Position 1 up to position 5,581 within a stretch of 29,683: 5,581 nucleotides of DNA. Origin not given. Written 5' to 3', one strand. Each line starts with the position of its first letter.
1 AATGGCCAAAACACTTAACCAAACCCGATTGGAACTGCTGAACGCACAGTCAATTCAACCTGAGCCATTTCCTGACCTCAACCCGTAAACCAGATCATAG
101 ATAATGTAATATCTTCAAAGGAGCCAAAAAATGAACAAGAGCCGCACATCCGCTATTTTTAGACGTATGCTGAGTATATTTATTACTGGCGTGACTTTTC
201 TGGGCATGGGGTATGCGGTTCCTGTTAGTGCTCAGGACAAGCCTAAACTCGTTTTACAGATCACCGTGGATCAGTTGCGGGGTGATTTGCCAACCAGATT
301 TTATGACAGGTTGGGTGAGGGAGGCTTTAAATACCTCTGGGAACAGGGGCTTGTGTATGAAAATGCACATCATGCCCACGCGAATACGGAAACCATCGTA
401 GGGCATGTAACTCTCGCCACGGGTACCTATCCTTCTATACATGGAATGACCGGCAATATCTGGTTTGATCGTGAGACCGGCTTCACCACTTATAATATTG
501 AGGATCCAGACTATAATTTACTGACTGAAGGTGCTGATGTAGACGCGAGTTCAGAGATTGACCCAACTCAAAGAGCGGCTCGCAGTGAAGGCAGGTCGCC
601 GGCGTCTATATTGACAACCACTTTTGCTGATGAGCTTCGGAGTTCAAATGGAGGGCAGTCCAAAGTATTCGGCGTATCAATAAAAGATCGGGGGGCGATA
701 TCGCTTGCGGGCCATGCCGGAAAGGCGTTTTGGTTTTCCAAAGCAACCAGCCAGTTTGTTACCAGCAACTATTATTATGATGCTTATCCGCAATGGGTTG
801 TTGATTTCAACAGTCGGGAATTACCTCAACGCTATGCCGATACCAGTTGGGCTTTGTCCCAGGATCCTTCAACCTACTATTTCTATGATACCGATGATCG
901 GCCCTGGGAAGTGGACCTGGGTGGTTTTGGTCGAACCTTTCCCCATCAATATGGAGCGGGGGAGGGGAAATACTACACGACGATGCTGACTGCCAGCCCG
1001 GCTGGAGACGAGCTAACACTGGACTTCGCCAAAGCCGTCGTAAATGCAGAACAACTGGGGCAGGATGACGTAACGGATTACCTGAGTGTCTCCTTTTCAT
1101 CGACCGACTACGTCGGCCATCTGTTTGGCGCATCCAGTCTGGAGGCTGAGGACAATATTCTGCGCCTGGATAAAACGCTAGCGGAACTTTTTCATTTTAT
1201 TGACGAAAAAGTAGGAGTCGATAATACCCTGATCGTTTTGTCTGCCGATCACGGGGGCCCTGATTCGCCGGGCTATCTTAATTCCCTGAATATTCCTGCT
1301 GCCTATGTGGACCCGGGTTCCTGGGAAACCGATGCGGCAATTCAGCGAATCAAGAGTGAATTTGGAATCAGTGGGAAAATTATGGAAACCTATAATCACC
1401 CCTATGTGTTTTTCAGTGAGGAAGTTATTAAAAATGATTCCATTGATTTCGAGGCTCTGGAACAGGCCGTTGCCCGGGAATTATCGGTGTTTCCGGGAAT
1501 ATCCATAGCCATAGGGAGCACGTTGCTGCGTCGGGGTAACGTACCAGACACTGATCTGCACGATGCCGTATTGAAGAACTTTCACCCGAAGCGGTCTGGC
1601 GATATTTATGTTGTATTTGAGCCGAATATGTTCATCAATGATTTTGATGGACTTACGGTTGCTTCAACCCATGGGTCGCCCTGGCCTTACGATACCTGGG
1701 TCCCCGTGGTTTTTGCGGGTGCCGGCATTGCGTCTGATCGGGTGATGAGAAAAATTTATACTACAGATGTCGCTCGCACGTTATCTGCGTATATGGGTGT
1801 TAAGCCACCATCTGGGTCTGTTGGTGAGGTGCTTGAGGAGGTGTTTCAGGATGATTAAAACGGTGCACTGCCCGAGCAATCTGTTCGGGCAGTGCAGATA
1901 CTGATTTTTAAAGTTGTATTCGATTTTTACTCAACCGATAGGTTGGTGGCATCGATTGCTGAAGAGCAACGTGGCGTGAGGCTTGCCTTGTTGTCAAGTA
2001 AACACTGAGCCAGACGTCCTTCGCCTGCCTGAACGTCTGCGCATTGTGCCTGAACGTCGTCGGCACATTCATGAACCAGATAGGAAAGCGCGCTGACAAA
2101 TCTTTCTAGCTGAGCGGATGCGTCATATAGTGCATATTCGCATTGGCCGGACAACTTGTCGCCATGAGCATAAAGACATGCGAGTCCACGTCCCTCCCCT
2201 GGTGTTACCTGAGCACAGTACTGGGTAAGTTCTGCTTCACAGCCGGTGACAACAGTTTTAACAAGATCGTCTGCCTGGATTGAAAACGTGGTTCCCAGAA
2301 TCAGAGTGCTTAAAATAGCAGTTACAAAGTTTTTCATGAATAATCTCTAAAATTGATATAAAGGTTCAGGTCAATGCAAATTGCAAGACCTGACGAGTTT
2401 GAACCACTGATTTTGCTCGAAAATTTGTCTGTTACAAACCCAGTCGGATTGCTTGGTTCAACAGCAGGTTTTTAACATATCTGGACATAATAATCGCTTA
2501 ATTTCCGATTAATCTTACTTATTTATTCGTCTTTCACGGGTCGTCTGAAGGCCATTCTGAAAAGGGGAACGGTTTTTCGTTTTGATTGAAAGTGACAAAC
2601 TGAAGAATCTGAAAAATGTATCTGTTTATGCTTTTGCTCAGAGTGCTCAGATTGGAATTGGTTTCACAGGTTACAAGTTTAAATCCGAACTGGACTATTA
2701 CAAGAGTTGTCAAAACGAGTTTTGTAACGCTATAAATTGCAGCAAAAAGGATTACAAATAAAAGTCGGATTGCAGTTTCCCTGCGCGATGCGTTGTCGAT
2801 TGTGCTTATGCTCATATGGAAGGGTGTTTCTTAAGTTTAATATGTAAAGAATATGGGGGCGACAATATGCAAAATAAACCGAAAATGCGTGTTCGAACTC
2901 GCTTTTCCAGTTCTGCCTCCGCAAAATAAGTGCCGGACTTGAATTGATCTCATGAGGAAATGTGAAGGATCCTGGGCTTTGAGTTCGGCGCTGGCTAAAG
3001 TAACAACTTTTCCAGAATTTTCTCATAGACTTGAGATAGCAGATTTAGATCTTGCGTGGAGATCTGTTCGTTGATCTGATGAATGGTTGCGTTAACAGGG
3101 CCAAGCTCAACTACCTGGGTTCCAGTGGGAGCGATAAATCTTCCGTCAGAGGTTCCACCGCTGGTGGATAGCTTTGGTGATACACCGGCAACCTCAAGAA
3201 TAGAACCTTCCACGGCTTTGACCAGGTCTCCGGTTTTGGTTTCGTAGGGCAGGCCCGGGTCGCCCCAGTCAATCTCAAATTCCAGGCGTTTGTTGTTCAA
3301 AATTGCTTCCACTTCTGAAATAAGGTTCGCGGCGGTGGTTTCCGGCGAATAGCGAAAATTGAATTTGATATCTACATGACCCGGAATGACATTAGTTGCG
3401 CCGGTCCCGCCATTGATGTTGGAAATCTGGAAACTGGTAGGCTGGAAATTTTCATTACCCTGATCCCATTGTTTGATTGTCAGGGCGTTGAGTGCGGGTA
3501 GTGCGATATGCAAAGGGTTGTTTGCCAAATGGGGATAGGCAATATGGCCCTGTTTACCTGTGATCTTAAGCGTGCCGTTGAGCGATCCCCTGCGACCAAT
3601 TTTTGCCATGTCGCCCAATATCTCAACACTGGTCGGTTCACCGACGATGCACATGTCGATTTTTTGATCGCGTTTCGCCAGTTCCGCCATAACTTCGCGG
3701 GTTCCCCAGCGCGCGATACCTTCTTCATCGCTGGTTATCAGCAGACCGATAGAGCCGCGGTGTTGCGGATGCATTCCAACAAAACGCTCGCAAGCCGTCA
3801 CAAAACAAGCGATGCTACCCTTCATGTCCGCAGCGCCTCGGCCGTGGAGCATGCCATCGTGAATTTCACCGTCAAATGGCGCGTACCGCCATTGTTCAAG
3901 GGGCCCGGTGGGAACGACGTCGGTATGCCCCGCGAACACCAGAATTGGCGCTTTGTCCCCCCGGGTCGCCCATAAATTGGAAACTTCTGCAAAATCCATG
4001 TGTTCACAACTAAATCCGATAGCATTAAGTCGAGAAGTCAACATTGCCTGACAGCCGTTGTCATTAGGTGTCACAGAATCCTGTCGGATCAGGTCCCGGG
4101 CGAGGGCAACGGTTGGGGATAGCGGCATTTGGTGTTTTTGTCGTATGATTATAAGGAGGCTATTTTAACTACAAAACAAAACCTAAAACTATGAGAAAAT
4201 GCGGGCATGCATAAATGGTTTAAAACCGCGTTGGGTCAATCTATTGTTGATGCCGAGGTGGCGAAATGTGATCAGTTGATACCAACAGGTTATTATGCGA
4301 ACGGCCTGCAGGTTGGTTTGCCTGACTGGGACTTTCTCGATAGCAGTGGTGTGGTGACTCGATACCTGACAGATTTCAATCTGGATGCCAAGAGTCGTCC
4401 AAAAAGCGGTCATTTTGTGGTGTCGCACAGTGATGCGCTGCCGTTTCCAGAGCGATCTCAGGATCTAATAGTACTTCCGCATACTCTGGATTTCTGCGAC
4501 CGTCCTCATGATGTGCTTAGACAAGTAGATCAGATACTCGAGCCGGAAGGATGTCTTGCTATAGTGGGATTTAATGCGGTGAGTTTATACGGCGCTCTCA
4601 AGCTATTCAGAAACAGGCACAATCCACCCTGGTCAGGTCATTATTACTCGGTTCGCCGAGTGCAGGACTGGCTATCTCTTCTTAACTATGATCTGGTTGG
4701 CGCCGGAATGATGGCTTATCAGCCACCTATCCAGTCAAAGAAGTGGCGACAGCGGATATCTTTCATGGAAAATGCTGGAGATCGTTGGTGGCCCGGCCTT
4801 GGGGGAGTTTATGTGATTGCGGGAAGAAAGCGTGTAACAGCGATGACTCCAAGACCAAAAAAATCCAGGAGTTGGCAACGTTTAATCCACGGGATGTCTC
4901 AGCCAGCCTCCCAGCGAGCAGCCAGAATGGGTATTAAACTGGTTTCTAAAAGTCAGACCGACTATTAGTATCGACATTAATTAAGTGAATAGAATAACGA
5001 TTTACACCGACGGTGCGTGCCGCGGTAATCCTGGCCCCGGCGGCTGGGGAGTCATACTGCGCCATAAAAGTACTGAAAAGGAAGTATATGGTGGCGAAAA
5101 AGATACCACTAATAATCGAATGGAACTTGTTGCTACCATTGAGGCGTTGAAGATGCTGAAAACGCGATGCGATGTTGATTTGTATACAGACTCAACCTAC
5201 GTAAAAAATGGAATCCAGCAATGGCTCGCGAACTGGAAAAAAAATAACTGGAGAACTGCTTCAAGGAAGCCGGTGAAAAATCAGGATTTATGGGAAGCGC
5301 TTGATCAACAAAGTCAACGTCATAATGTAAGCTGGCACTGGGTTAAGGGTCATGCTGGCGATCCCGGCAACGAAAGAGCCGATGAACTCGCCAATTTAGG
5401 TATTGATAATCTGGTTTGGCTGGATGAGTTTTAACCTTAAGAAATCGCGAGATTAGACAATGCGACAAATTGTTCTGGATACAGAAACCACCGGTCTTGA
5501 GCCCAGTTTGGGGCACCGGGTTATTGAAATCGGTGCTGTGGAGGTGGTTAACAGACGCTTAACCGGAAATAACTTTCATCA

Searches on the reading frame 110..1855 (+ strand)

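Call 87: search_protein_families(library=pfam, proteins=[window:110-1855:+], max_evalue=0.00001)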
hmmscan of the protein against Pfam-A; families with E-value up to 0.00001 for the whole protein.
window:110-1855:+ (582 aa): 1 family
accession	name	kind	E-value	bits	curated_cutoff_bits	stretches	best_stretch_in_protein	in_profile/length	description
PF01663.27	Phosphodiest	-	3e-39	136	23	1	48-523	1-341/342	Type I phosphodiesterase / nucleotide pyrophosphatase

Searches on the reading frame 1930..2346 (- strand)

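Call 88: search_protein_families(library=pfam, proteins=[window:1930-2346:-], max_evalue=0.00001)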
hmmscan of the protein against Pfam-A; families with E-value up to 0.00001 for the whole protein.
window:1930-2346:- (139 aa): 1 family
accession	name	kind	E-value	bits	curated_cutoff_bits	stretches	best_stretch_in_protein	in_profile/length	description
PF00839.22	Cys_rich_FGFR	-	2.4e-13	50.4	22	1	69-122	3-56/58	Cysteine rich repeat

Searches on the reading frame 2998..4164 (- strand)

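Call 87: search_protein_families(library=pfam, proteins=[window:2998-4164:-], max_evalue=0.00001)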
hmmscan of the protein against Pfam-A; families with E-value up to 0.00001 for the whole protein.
window:2998-4164:- (389 aa): 2 families
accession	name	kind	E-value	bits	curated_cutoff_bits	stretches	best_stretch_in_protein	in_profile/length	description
PF01546.33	Peptidase_M20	-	2.2e-42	145.8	24.6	1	77-386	2-206/206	Peptidase family M20/M25/M40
PF07687.19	M20_dimer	-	5.3e-28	97.5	21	1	189-293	1-103/107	Peptidase dimerisation domain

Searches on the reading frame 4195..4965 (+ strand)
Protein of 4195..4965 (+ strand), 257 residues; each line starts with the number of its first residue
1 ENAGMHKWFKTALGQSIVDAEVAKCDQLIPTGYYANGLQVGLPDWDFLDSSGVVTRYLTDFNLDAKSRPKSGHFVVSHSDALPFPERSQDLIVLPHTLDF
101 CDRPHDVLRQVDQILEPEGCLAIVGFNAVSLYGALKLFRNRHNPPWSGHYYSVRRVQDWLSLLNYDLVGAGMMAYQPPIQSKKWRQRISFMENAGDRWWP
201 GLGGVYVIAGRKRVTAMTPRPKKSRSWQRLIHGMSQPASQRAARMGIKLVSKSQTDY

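Call 87: search_protein_families(library=pfam, proteins=[window:4195-4965:+], max_evalue=0.00001)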
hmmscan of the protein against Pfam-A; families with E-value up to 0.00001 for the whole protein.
window:4195-4965:+ (257 aa): 1 family
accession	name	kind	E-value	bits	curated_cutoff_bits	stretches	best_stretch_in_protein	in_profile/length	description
PF08241.18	Methyltransf_11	-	3e-07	31.4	21.2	1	72-123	44-95/95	Methyltransferase domain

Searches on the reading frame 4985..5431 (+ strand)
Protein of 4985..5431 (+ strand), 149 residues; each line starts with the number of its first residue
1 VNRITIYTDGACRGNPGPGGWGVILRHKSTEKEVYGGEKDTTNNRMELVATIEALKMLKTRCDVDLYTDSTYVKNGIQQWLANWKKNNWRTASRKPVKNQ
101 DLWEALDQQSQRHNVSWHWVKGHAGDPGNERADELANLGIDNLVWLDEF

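Call 88: search_protein_families(library=pfam, proteins=[window:4985-5431:+], max_evalue=0.00001)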
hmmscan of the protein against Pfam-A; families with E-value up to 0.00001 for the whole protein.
window:4985-5431:+ (149 aa): 1 family
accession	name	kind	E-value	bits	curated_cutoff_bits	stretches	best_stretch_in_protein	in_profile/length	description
PF00075.30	RNase_H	-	5.2e-53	179.4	25.8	1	2-139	2-139/141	RNase H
